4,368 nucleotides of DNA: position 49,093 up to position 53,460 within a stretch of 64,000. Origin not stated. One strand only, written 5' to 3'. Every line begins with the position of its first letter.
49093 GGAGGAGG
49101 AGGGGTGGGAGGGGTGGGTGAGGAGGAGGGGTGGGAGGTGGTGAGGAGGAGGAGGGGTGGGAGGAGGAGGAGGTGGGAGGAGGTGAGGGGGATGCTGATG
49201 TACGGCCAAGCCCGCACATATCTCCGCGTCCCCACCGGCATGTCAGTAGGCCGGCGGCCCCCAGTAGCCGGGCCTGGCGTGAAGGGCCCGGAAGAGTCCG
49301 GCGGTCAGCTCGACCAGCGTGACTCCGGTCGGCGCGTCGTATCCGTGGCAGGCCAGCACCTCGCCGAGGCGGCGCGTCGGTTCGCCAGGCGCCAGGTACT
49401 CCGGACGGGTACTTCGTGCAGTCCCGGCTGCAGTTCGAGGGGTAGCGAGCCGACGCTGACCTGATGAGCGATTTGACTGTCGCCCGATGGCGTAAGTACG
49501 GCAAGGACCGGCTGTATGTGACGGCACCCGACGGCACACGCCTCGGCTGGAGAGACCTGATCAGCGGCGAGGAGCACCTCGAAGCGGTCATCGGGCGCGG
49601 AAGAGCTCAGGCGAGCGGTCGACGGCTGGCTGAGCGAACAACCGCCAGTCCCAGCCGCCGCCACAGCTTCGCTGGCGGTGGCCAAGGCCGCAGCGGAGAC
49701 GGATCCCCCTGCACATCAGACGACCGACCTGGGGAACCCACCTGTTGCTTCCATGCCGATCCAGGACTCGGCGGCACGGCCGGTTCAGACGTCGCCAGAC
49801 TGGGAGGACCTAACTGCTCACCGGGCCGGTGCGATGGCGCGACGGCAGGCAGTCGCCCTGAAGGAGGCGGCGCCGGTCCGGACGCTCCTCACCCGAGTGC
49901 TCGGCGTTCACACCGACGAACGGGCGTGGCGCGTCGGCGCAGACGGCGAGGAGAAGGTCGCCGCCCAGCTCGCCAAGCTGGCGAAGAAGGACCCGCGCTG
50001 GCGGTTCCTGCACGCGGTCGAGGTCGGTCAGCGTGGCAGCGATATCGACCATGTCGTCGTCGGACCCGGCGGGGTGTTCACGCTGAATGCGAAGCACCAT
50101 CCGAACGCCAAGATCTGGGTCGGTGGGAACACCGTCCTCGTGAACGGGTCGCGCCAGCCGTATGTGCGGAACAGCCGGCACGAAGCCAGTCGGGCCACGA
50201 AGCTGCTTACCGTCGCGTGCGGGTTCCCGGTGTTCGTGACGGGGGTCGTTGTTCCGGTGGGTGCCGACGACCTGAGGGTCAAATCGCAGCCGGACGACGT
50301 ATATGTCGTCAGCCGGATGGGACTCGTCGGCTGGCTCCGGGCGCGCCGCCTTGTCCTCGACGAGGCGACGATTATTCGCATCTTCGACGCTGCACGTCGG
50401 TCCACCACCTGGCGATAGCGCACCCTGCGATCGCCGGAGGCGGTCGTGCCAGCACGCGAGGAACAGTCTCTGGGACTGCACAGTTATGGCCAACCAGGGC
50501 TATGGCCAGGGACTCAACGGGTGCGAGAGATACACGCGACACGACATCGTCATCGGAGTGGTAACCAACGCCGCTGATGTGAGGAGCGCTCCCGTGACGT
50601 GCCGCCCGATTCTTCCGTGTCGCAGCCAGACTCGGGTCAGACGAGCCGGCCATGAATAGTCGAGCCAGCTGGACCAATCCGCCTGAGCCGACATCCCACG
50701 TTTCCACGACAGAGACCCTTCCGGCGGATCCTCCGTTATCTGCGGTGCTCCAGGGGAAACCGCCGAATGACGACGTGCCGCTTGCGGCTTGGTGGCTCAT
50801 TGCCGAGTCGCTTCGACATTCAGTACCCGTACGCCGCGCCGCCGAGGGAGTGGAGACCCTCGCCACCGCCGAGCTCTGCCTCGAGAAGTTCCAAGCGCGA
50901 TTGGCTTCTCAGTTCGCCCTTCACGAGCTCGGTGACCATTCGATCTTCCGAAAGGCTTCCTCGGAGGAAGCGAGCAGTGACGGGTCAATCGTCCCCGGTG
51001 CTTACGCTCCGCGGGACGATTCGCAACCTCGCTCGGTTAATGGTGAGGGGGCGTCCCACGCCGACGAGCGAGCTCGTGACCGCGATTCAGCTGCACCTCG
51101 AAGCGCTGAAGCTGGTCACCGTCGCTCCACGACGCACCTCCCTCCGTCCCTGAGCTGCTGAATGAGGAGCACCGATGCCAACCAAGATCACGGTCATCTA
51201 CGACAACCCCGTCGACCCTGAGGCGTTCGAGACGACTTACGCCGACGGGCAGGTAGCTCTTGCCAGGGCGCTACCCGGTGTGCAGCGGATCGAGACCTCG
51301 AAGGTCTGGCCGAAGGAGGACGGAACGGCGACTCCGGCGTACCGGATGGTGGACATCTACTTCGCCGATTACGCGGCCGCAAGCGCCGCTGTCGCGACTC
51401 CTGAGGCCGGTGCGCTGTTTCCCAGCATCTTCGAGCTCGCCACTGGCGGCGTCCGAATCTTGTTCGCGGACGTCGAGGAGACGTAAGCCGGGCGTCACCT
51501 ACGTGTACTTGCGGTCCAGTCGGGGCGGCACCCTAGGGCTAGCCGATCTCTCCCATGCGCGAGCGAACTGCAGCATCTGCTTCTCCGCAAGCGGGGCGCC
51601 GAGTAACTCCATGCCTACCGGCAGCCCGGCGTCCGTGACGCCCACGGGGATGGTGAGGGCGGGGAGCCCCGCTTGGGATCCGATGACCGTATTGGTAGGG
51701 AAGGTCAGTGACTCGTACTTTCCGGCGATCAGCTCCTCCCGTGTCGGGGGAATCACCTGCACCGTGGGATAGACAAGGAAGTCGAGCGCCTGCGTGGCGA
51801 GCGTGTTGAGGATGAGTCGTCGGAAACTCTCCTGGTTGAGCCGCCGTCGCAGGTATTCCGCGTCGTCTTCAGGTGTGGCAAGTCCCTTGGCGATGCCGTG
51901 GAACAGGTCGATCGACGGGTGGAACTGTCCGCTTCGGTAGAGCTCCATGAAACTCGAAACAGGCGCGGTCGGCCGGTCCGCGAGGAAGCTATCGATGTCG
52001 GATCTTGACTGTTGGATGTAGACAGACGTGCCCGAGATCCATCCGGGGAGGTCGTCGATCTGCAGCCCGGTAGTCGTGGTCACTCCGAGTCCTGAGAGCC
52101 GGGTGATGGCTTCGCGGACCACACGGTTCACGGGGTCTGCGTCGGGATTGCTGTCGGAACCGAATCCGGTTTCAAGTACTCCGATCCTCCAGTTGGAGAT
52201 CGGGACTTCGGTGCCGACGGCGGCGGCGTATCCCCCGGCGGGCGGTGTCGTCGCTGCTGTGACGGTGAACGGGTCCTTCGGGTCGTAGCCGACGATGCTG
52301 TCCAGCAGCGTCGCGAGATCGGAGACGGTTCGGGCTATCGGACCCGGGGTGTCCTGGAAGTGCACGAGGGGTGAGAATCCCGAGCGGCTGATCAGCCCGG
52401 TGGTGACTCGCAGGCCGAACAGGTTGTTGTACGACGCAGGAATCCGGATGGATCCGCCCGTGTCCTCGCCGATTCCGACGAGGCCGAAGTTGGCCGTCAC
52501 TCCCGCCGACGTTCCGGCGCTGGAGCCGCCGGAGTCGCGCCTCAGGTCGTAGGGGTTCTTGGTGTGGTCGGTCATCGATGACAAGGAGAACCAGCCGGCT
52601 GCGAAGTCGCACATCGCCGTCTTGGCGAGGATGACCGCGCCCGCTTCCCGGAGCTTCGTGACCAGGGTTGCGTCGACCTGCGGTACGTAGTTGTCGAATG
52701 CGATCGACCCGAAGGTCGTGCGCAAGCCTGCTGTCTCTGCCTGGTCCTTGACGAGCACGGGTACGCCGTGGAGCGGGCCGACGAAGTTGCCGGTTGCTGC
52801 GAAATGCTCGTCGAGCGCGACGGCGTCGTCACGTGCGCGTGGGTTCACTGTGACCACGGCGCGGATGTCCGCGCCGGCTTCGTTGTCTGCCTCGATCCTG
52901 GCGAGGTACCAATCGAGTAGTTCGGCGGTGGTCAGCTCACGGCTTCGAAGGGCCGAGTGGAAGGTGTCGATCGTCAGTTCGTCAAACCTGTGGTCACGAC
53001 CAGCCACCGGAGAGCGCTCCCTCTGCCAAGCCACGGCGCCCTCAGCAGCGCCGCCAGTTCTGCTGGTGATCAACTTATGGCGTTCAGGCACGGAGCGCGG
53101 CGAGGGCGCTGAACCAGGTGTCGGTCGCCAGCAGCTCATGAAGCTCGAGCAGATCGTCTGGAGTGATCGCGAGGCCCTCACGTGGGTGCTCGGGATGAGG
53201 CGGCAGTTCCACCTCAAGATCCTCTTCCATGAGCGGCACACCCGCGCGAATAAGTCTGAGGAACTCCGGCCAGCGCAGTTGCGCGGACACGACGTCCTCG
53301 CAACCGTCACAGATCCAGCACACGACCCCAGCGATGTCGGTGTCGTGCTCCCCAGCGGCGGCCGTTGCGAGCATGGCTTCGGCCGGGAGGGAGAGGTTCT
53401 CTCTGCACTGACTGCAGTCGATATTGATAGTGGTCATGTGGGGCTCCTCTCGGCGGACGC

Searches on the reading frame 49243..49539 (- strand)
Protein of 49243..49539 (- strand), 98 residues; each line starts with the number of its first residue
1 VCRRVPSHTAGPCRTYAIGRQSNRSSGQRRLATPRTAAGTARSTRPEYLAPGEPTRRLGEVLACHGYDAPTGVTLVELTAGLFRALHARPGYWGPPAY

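Call 7: search_protein_families(library=pfam, proteins=[window:49243-49539:-], max_evalue=0.01)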
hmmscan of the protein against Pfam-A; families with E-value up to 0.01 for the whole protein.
window:49243-49539:- (98 aa): 0 families

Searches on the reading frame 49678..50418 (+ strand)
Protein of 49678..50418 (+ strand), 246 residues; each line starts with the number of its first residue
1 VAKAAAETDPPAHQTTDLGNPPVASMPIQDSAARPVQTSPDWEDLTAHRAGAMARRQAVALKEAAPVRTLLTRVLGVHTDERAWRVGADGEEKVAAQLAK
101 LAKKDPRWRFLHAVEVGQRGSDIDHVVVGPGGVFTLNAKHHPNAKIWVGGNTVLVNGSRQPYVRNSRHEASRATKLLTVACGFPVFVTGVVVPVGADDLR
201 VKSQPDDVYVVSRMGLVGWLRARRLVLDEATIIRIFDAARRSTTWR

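Call 7: search_protein_families(library=pfam, proteins=[window:49678-50418:+], max_evalue=0.01)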
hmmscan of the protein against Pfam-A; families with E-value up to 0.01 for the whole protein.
window:49678-50418:+ (246 aa): 1 family
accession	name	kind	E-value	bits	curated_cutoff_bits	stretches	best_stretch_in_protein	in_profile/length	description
PF08378.17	NERD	-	2.4e-13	51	22.1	1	87-192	2-109/111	Nuclease-related domain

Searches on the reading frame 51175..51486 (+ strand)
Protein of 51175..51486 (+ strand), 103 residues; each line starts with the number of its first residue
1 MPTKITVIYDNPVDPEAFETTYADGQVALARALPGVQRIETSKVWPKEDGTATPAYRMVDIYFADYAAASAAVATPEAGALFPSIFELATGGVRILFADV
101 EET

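Call 7: search_protein_families(library=pfam, proteins=[window:51175-51486:+], max_evalue=0.01)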
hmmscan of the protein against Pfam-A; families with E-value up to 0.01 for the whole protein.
window:51175-51486:+ (103 aa): 1 family
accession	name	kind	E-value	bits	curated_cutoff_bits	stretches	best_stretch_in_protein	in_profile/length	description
PF07110.17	EthD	-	0.00055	21.5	22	1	12-80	3-83/96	EthD domain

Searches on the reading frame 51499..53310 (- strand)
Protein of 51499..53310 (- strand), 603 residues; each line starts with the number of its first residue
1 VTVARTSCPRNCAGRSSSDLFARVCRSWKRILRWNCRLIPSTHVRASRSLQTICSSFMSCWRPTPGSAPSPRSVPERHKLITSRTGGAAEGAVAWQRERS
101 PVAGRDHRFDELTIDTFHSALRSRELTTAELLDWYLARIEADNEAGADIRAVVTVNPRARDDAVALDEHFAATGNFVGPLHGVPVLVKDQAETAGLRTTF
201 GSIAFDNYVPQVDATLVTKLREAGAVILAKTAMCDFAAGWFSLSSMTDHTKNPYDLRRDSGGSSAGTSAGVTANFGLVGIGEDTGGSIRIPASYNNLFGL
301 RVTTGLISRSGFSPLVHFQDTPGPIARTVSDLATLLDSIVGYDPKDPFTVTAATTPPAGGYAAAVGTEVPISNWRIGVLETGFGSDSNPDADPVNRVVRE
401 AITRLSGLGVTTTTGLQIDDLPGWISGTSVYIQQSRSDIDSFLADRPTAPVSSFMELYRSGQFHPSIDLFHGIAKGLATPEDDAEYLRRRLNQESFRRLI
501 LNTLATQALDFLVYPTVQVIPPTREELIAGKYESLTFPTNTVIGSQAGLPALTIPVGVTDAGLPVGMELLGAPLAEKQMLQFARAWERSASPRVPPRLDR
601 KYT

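Call 65: search_protein_families(library=pfam, proteins=[window:51499-53310:-], max_evalue=0.001)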
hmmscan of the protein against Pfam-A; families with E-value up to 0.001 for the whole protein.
window:51499-53310:- (603 aa): 1 family
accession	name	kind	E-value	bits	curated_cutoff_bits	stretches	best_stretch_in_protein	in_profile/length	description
PF01425.27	Amidase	-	4.1e-87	293.5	27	1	130-580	1-445/445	Amidase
